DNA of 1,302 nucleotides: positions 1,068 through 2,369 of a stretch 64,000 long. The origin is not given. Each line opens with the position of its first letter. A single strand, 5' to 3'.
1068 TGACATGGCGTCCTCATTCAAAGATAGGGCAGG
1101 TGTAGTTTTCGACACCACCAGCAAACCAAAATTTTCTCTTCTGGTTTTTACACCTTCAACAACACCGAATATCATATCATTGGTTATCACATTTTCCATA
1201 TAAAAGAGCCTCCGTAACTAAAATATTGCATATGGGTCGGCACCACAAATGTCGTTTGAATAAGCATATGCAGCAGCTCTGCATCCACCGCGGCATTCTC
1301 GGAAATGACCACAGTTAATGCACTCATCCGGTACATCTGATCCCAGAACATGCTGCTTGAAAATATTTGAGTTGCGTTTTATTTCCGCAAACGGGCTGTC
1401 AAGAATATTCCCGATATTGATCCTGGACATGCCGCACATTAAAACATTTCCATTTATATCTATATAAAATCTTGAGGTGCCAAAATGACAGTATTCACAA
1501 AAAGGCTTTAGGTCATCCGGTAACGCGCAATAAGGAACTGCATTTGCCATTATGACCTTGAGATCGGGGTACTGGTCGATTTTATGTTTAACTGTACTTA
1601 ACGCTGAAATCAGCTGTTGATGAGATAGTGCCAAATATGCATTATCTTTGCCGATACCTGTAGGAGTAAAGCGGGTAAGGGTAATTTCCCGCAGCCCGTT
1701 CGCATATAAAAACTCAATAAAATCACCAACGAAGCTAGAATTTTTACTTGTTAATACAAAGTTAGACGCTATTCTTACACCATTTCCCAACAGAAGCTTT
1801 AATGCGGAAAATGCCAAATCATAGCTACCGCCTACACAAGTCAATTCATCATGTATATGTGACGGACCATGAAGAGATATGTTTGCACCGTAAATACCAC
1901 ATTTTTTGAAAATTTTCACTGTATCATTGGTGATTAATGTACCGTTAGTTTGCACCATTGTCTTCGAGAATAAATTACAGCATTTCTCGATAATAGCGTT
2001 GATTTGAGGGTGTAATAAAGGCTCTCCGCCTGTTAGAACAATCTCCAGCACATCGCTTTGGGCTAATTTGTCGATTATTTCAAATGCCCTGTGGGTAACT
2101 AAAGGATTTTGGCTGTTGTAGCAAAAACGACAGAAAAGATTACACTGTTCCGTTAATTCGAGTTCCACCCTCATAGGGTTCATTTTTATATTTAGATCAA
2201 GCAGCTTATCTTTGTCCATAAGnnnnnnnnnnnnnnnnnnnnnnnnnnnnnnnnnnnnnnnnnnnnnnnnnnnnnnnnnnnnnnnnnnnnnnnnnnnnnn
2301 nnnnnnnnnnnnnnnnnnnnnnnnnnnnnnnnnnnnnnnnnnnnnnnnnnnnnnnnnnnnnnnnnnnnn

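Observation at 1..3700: tRNA-adjacent radical-SAM RiPP gene cluster: Cys-periodic precursor, two SPASM-type rSAMs, a stand-alone PqqD-like RRE and a B12-rSAM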

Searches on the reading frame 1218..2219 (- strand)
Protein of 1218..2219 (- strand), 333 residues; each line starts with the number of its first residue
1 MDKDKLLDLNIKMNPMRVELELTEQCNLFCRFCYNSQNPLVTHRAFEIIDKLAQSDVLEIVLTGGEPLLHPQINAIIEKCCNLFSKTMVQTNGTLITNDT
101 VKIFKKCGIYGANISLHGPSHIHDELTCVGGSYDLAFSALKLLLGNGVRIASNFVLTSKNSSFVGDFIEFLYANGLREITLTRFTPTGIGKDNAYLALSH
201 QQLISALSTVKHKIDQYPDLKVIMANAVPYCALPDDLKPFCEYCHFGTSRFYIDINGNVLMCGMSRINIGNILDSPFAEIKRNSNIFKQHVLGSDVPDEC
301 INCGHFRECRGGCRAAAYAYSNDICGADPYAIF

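Call 6: search_protein_families(library=ncbifam, proteins=[window:1218-2219:-], max_evalue=0.1)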
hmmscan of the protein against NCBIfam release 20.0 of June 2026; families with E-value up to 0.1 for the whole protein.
window:1218-2219:- (333 aa): 89 families (the best 25 are shown)
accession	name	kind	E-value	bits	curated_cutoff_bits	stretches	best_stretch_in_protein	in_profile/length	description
TIGR04303.1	GeoRSP_rSAM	equivalog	2.4e-34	119.4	400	1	15-330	4-323/325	GeoRSP system radical SAM/SPASM protein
TIGR04545.1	rSAM_ahbD_hemeb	equivalog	6.2e-34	117.9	500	1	19-333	3-337/339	heme b synthase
TIGR04055.1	rSAM_NirJ2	equivalog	4.9e-33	115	500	1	21-333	5-324/326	putative heme d1 biosynthesis radical SAM protein NirJ2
TIGR04347.1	pseudo_SAM_Halo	equivalog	1.8e-31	109.8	525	2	18-211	40-239/390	TIGR04347 family pseudo-SAM/SPASM protein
TIGR03962.1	mycofact_rSAM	equivalog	7.4e-31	107.5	265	1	15-331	11-331/339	mycofactocin radical SAM maturase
TIGR04053.2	TIGR04053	equivalog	5.4e-29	101.6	395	2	10-210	2-213/366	TIGR04053 family radical SAM/SPASM domain-containing protein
TIGR04051.1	rSAM_NirJ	equivalog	8.5e-28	97.3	515.45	2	21-212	7-204/354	heme d1 biosynthesis radical SAM protein NirJ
NF045574.1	sacti_mat_StsB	exception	1.3e-26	93.5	625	1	20-324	100-406/466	StsB family radical SAM/SPASM domain sactipeptide maturase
TIGR04546.1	rSAM_ahbC_deAc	equivalog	1.5e-26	93.1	650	2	6-203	30-232/390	12,18-didecarboxysiroheme deacetylase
TIGR04054.1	rSAM_NirJ1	equivalog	2e-25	89.3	650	1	18-211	38-237/387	putative heme d1 biosynthesis radical SAM protein NirJ1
TIGR02109.1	PQQ_syn_pqqE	equivalog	7.8e-23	81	381.35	1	14-330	5-329/358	pyrroloquinoline quinone biosynthesis protein PqqE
NF050035.1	rSAM_WgK_link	exception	1.3e-22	80.3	650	2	12-201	5-201/367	radical SAM/SPASM peptide maturase WgkB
TIGR04403.1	rSAM_skfB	equivalog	1.6e-22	79.8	300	1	15-286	103-372/402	sporulation killing factor system radical SAM maturase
NF041298.1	rSAM_mat_DynA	equivalog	7e-22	77.9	450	1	23-330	8-338/356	dynobactin maturation radical SAM/SPASM protein DynA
NF047865.1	rSAM_PapB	equivalog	2e-21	76.6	340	1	19-321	6-324/330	PapB family radical SAM/SPASM ranthipeptide maturase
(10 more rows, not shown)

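Call 7: search_protein_families(library=pfam, proteins=[window:1218-2219:-], max_evalue=0.1)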
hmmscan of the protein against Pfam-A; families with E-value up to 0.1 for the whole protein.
window:1218-2219:- (333 aa): 3 families
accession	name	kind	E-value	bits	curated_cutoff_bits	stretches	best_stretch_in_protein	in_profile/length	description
PF04055.27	Radical_SAM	-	2.1e-20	74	29.5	1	21-156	2-150/166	Radical SAM superfamily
PF13186.11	SPASM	-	2.7e-06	28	21.5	1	244-303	1-66/67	Iron-sulfur cluster-binding domain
PF13353.11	Fer4_12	-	6.9e-05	23.6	22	1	23-97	12-95/137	4Fe-4S single cluster domain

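Call 8: find_encoding_contigs(protein=window:1218-2219:-, flank=10000, max_places=10)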
Protein window:1218-2219:- (333 aa): 17 contigs read that carry it; 8 places shown.
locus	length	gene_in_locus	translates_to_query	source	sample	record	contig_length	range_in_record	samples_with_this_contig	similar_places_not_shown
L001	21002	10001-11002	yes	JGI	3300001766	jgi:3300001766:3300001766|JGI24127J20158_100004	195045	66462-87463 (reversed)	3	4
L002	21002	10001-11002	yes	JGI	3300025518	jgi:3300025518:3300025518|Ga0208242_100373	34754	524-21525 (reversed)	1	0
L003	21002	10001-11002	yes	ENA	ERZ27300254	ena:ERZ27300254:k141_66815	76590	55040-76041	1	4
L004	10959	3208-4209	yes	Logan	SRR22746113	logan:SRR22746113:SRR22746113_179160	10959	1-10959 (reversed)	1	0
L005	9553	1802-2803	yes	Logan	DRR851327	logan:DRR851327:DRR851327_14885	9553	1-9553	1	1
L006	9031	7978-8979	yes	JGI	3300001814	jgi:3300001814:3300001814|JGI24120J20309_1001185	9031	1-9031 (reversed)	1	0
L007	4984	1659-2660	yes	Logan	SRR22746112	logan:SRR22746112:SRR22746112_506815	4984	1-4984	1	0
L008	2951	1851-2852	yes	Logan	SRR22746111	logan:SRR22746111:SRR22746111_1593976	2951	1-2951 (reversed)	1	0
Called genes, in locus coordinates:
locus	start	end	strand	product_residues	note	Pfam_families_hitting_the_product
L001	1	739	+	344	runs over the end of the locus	-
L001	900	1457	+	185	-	-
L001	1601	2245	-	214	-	-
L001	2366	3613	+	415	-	PF14294:DUF4372 (weak), PF01609:DDE_Tnp_1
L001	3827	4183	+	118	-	PF01402:RHH_1, PF19807:DUF6290 (weak)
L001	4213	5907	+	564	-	PF04326:SLFN_AlbA_2, PF13749:HATPase_c_4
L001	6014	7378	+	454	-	PF22548:AEP-TOTE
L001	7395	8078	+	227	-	PF13091:PLDc_2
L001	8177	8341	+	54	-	-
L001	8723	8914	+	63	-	-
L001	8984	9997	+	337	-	PF04055:Radical_SAM, PF13186:SPASM (weak)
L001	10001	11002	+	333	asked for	PF04055:Radical_SAM, PF13186:SPASM (weak)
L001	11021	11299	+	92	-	PF05402:PqqD (weak)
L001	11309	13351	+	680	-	PF04055:Radical_SAM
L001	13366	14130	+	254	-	PF13489:Methyltransf_23 (weak), PF13649:Methyltransf_25, PF13847:Methyltransf_31, PF08241:Methyltransf_11, PF08242:Methyltransf_12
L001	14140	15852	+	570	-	PF00005:ABC_tran, PF13175:AAA_15 (faint), PF13555:AAA_29 (faint)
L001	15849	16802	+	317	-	PF04055:Radical_SAM, PF13186:SPASM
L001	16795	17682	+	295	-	PF01244:Peptidase_M19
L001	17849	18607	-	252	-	PF02811:PHP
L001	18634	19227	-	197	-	PF01569:PAP2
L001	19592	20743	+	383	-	PF01855:POR_N, PF17147:PFOR_II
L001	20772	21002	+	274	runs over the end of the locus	PF02775:TPP_enzyme_C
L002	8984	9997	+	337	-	PF04055:Radical_SAM, PF13186:SPASM (weak)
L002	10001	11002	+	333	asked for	PF04055:Radical_SAM, PF13186:SPASM (weak)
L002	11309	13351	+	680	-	PF04055:Radical_SAM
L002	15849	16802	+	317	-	PF04055:Radical_SAM, PF13186:SPASM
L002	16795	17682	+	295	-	PF01244:Peptidase_M19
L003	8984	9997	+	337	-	PF04055:Radical_SAM, PF13186:SPASM (weak)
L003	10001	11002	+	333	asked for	PF04055:Radical_SAM, PF13186:SPASM (weak)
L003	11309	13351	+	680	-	PF04055:Radical_SAM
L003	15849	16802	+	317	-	PF04055:Radical_SAM, PF13186:SPASM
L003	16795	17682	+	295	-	PF01244:Peptidase_M19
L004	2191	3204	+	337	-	PF04055:Radical_SAM, PF13186:SPASM (weak)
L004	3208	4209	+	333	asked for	PF04055:Radical_SAM, PF13186:SPASM (weak)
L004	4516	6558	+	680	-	PF04055:Radical_SAM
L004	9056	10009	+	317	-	PF04055:Radical_SAM, PF13186:SPASM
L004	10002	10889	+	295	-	PF01244:Peptidase_M19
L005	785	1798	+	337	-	PF04055:Radical_SAM, PF13186:SPASM (weak)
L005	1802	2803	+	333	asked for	PF04055:Radical_SAM, PF13186:SPASM (weak)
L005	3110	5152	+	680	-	PF04055:Radical_SAM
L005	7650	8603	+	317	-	PF04055:Radical_SAM, PF13186:SPASM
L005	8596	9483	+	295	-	PF01244:Peptidase_M19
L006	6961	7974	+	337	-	PF04055:Radical_SAM, PF13186:SPASM (weak)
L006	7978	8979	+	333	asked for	PF04055:Radical_SAM, PF13186:SPASM (weak)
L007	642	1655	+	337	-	PF04055:Radical_SAM, PF13186:SPASM (weak)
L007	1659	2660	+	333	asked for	PF04055:Radical_SAM, PF13186:SPASM (weak)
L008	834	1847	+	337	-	PF04055:Radical_SAM, PF13186:SPASM (weak)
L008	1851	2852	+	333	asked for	PF04055:Radical_SAM, PF13186:SPASM (weak)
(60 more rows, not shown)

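Call 9: search_protein_families(library=ncbifam, proteins=[L001:11309-13351:+, L001:13366-14130:+, L001:14140-15852:+, L001:15849-16802:+, L001:16795-17682:+, L001:8723-8914:+, L001:8177-8341:+], max_evalue=0.01)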
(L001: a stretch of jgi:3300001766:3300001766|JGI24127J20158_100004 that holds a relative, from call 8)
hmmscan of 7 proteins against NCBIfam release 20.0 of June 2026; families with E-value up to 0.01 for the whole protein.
L001:11309-13351:+ (680 aa): 19 families
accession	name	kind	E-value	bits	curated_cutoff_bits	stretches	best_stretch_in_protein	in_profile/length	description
TIGR04479.1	bcpD_PhpK_rSAM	subfamily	4.5e-20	71.5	600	1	305-496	244-431/504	PhpK family radical SAM P-methyltransferase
TIGR03975.1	rSAM_ocin_1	subfamily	6e-13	48.2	281.85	1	171-461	125-419/606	RiPP maturation radical SAM C-methyltransferase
TIGR04014.1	B12_SAM_MJ_0865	equivalog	4.8e-12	45.4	360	1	391-469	255-333/434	methyl-coenzyme M reductase glutamine C-methyltransferase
TIGR03471.1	HpnJ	equivalog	1.7e-11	43.7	577.6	1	374-468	270-361/472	hopanoid biosynthesis associated radical SAM protein HpnJ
NF050148.1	rSAM_ApyD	equivalog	2.4e-11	42.8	750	1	375-481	271-375/645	RiPP biosynthesis radical SAM protein ApyD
TIGR02026.1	BchE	equivalog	1.4e-09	37.4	481.35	1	358-503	250-394/497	magnesium-protoporphyrin IX monomethyl ester anaerobic oxidative cyclase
TIGR04013.1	B12_SAM_MJ_1487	hypoth_equivalog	2.7e-07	29.8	251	1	407-468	268-329/382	TIGR04013 family B12-binding domain/radical SAM domain-containing protein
NF040542.1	rSAM_RCCLKC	equivalog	7e-07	28.7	450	1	381-463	259-341/423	arsinothricin biosynthesis radical SAM protein ArsL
TIGR04072.2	rSAM_ladder_B12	equivalog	1.1e-06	27.5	360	1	280-460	158-337/443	lipid biosynthesis B12-binding/radical SAM protein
NF038361.1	rSAM_Sden_1168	equivalog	4.2e-06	25.6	575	1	374-463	352-442/560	Sden_1168 family B12-binding radical SAM P-methyltransferase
TIGR01212.1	TIGR01212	equivalog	1.5e-05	24.3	180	1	397-466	129-199/302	tRNA modification radical SAM protein MnmL/YtqA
TIGR01210.1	TIGR01210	equivalog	1.7e-05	24.2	212.15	1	308-452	22-177/313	archaeosine biosynthesis radical SAM protein RaSEA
TIGR00089.1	TIGR00089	subfamily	8.8e-05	21.5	251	1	396-469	238-315/429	MiaB/RimO family radical SAM methylthiotransferase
NF033070.1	rSAM_AprD4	equivalog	0.00012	21.1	500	1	376-487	271-381/456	AprD4 family radical SAM diol-dehydratase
TIGR04367.1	HpnR_B12_rSAM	equivalog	0.0015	17.1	650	1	176-450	62-331/490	hopanoid C-3 methylase HpnR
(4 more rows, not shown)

L001:13366-14130:+ (254 aa): 30 families (the best 25 are shown)
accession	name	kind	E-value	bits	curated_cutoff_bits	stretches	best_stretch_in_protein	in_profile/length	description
TIGR01983.1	UbiG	equivalog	1.6e-07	30.8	102.95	1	45-146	50-153/228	bifunctional 2-polyprenyl-6-hydroxyphenol methylase/3-demethylubiquinol 3-O-methyltransferase UbiG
NF043040.1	corrin_prot_MT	hypoth_equivalog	1.5e-06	27.8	180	1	37-101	34-101/216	corrinoid protein-associated methyltransferase CpaM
NF045667.1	MTase_DVU1556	equivalog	2.1e-06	27.4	155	1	42-87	20-65/213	DVU_1556 family methyltransferase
TIGR02072.1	BioC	equivalog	2.5e-06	27.5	184.95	1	44-211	34-196/244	malonyl-ACP O-methyltransferase BioC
NF008686.0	PRK11705.1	equivalog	4.7e-06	25.9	400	1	39-144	162-265/383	cyclopropane fatty acyl phospholipid synthase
NF008300.0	PRK11088.1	equivalog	7.1e-06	25.7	303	1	39-93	80-136/272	23S rRNA (guanine(745)-N(1))-methyltransferase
NF053839.1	CPFASynBruc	equivalog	4.3e-05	22.6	600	1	39-139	169-271/410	cyclopropane fatty acid synthase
NF002463.0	PRK01683.1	equivalog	5.4e-05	22.9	297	1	42-102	29-88/258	trans-aconitate 2-methyltransferase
NF053511.1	tRNA_U34_MnmM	equivalog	0.00011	21.8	135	1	41-89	14-64/183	tRNA 5-(aminomethyl)-2-thiouridylate-methyltransferase MnmM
TIGR02021.1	BchM-ChlM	equivalog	0.00013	21.5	158.9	1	46-136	56-144/218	magnesium protoporphyrin IX methyltransferase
NF011529.0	PRK14968.1-3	equivalog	0.00025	20.5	162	1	38-115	28-104/198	putative methyltransferase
NF040538.1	methyl_ArsM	equivalog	0.00036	19.8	500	1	47-81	64-100/356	arsinothricin biosynthesis methyltransferase ArsM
TIGR04290.1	meth_Rta_06860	hypoth_equivalog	0.00037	20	300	1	47-120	52-126/226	TIGR04290 family methyltransferase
TIGR00477.1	tehB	equivalog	0.00041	19.7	219.5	1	46-127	75-153/238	tellurite resistance methyltransferase TehB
TIGR02081.1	metW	equivalog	0.00044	19.8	189.5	1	43-86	12-55/194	methionine biosynthesis protein MetW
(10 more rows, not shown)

L001:14140-15852:+ (570 aa): 166 families (the best 25 are shown)
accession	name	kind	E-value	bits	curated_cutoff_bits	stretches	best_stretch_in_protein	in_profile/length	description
TIGR00630.1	uvra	equivalog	3.4e-109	366.4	729.8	3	120-542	475-903/924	excinuclease ABC subunit UvrA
NF001503.0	PRK00349.1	equivalog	6e-99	332.4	1147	3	243-542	606-905/943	excinuclease ABC subunit UvrA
NF001885.0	PRK00635.1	equivalog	3.6e-60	203.4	3054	3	245-542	594-884/1809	excinuclease ABC subunit A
TIGR03608.1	L_ocin_972_ABC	subfamily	2.6e-21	76.1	254.85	2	438-542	106-206/206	putative bacteriocin export ABC transporter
TIGR04521.1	ECF_ATPase_2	equivalog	1.3e-20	73.7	330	2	10-61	17-67/279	energy-coupling factor transporter ATPase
TIGR04520.1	ECF_ATPase_1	equivalog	1.4e-18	67.3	315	2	9-59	13-62/269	energy-coupling factor transporter ATPase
NF008409.0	PRK11231.1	equivalog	2e-18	66.7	375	2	7-194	11-199/255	Fe(3+) dicitrate ABC transporter ATP-binding protein FecE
NF040873.1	AztA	equivalog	4.4e-18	65.5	220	2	11-204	5-190/191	zinc ABC transporter ATP-binding protein AztA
NF010068.0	PRK13548.1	equivalog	1.6e-16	60.2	261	2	466-556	136-230/261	heme ABC transporter ATP-binding protein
NF007863.0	PRK10575.1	equivalog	2.6e-16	59.7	433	2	11-205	24-218/265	Fe3+-hydroxamate ABC transporter ATP-binding protein FhuC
TIGR02857.1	CydD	equivalog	3.6e-16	59.2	435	2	8-205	333-529/529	thiol reductant ABC exporter subunit CydD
NF008364.0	PRK11160.1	equivalog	1.3e-15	57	630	2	459-555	468-560/575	heme ABC transporter ATP-binding protein/permease CydC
TIGR03411.1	urea_trans_UrtD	equivalog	1.6e-15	57.5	304.1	2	12-200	16-209/242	urea ABC transporter ATP-binding protein UrtD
TIGR02211.1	LolD_lipo_ex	equivalog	2.7e-15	56.5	307.75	2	413-545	88-217/221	lipoprotein-releasing ABC transporter ATP-binding protein LolD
NF007826.0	PRK10535.1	equivalog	4.5e-15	54.9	966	2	12-238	22-254/648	macrolide ABC transporter ATP-binding protein/permease MacB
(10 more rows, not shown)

L001:15849-16802:+ (317 aa): 45 families (the best 25 are shown)
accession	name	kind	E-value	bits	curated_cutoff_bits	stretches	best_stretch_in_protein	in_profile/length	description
TIGR04317.1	W_rSAM_matur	equivalog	6.5e-29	101.1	380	1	11-309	4-314/349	tungsten cofactor oxidoreductase radical SAM maturase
TIGR04311.1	rSAM_Geo_metal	subfamily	2.5e-27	96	400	2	9-191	1-189/423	radical SAM/SPASM family putative metalloenzyme maturase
NF033640.1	N_Twi_rSAM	subfamily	5.3e-26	91.6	170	2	244-308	2-69/398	twitch domain-containing radical SAM protein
TIGR04545.1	rSAM_ahbD_hemeb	equivalog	1.1e-19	71.1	500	1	15-176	4-162/339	heme b synthase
TIGR04055.1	rSAM_NirJ2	equivalog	3.3e-16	59.7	500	2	17-177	6-162/326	putative heme d1 biosynthesis radical SAM protein NirJ2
TIGR04340.1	rSAM_ACGX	hypoth_equivalog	1.7e-15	57.1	400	1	63-308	63-310/341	radical SAM/SPASM domain protein, ACGX system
NF038283.1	viperin_w_prok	equivalog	4.5e-15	55.6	180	1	17-171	8-173/281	viperin family antiviral radical SAM protein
TIGR03962.1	mycofact_rSAM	equivalog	1.5e-13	50.6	265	1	11-222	12-217/339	mycofactocin radical SAM maturase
TIGR04321.1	spiroSPASM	subfamily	6.6e-12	44.9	250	2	9-142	229-377/510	spiro-SPASM protein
TIGR02666.1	moaA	equivalog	1.9e-11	43.5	284.05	1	12-221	11-220/336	GTP 3',8-cyclase MoaA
TIGR04053.2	TIGR04053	equivalog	3.3e-11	43.1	395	1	14-176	11-173/366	TIGR04053 family radical SAM/SPASM domain-containing protein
NF045574.1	sacti_mat_StsB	exception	4.2e-11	42.3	625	1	16-309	101-386/466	StsB family radical SAM/SPASM domain sactipeptide maturase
TIGR02109.1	PQQ_syn_pqqE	equivalog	6.1e-11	41.9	381.35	1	10-305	6-302/358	pyrroloquinoline quinone biosynthesis protein PqqE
TIGR04054.1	rSAM_NirJ1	equivalog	1.7e-10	40.1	650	1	17-182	42-203/387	putative heme d1 biosynthesis radical SAM protein NirJ1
TIGR04546.1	rSAM_ahbC_deAc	equivalog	2e-10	40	650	1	16-175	44-199/390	12,18-didecarboxysiroheme deacetylase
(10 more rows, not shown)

L001:16795-17682:+ (295 aa): 0 families

L001:8723-8914:+ (63 aa): 0 families

L001:8177-8341:+ (54 aa): 0 families

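Call 10: search_protein_families(library=pfam, proteins=[L001:11309-13351:+, L001:13366-14130:+, L001:14140-15852:+, L001:15849-16802:+, L001:16795-17682:+], max_evalue=0.01)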
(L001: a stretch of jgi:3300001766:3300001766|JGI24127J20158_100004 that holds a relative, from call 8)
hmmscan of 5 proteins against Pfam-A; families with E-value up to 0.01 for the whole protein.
L001:11309-13351:+ (680 aa): 2 families
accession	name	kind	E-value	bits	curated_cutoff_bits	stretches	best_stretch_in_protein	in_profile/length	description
PF04055.27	Radical_SAM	-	3.8e-14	53.6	29.5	1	307-468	3-165/166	Radical SAM superfamily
PF08515.17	TGF_beta_GS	-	0.0079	16.2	21.3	0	631-652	1-20/28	Transforming growth factor beta type I GS-motif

L001:13366-14130:+ (254 aa): 10 families
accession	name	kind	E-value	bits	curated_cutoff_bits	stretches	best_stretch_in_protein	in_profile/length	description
PF13847.12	Methyltransf_31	-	3.6e-13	49.9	27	1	44-148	3-113/145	Methyltransferase domain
PF13649.12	Methyltransf_25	-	4.6e-11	43.7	27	1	48-132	1-89/97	Methyltransferase domain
PF08242.18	Methyltransf_12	-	1e-08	36.2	30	1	49-135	1-91/98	Methyltransferase domain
PF08241.18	Methyltransf_11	-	1.2e-07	32.6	21.2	1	49-143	1-94/95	Methyltransferase domain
PF13489.12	Methyltransf_23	-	2.4e-07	31.1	27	1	42-156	20-124/164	Methyltransferase domain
PF07021.18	MetW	-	0.0022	18.1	21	1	39-83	9-52/193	Methionine biosynthesis protein MetW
PF03291.22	mRNA_G-N7_MeTrfase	-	0.0025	17.4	26.6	1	44-87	61-104/315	mRNA (guanine-N(7))-methyltransferase domain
PF05175.20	MTS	-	0.0026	17.9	23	1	38-100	25-86/170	Methyltransferase small domain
PF02353.26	CMAS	-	0.006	16.4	27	0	39-139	57-159/273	Mycolic acid cyclopropane synthetase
PF03848.20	TehB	-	0.0072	16.2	20.4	1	46-113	32-99/193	Tellurite resistance protein TehB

L001:14140-15852:+ (570 aa): 9 families
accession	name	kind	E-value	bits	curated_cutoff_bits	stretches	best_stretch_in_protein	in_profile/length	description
PF00005.33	ABC_tran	-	8.1e-18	65.8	25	1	14-160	1-135/137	ABC transporter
PF13555.12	AAA_29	-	1.6e-07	31.4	27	1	17-40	15-38/61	P-loop containing region of AAA domain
PF13175.12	AAA_15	-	6.3e-06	26.5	32.1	0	3-74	5-63/374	AAA ATPase domain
PF13476.12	AAA_23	-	4.3e-05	24.7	27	0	265-308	11-55/201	AAA domain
PF13238.12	AAA_18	-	5.1e-05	24.2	29.4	0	275-314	1-43/128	AAA domain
PF02463.25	SMC_N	-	0.00045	20.2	40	0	4-40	5-40/220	RecF/RecN/SMC N terminal domain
PF03193.22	RsgA_GTPase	-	0.0017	18.6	30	0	11-41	94-123/174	RsgA GTPase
PF00350.29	Dynamin_N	-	0.0056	17.1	27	0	275-294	1-20/168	Dynamin family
PF01926.29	MMR_HSR1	-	0.0099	16.4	21.9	0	27-41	2-16/113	50S ribosome-binding GTPase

L001:15849-16802:+ (317 aa): 2 families
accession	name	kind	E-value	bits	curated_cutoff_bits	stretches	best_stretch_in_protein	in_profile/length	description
PF13186.11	SPASM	-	3.3e-12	46.9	21.5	1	247-308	1-66/67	Iron-sulfur cluster-binding domain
PF04055.27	Radical_SAM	-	2.8e-09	37.8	29.5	1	15-150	1-144/166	Radical SAM superfamily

L001:16795-17682:+ (295 aa): 1 family
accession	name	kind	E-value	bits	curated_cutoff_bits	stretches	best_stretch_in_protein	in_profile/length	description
PF01244.27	Peptidase_M19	-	9.1e-25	87.9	26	1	63-289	104-317/319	Membrane dipeptidase (Peptidase family M19)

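Call 20: search_solved_structures(query=L001:11309-13351:+, max_evalue=0.01)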
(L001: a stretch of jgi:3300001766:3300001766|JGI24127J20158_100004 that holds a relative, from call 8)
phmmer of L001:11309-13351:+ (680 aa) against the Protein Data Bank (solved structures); distinct sequences matched with E-value up to 0.01: 4.
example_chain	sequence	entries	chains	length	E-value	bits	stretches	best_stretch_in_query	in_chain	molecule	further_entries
9ccb_A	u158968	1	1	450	5.1e-05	25.3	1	396-473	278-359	Radical SAM core domain-containing protein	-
6iad_A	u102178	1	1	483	0.0025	19.7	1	390-477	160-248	Histone acetyltransferase, ELP3 family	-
6iaz_A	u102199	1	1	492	0.0026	19.7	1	390-477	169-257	Histone acetyltransferase, ELP3 family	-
6ia8_A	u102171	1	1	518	0.0028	19.5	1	390-477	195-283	Histone acetyltransferase, ELP3 family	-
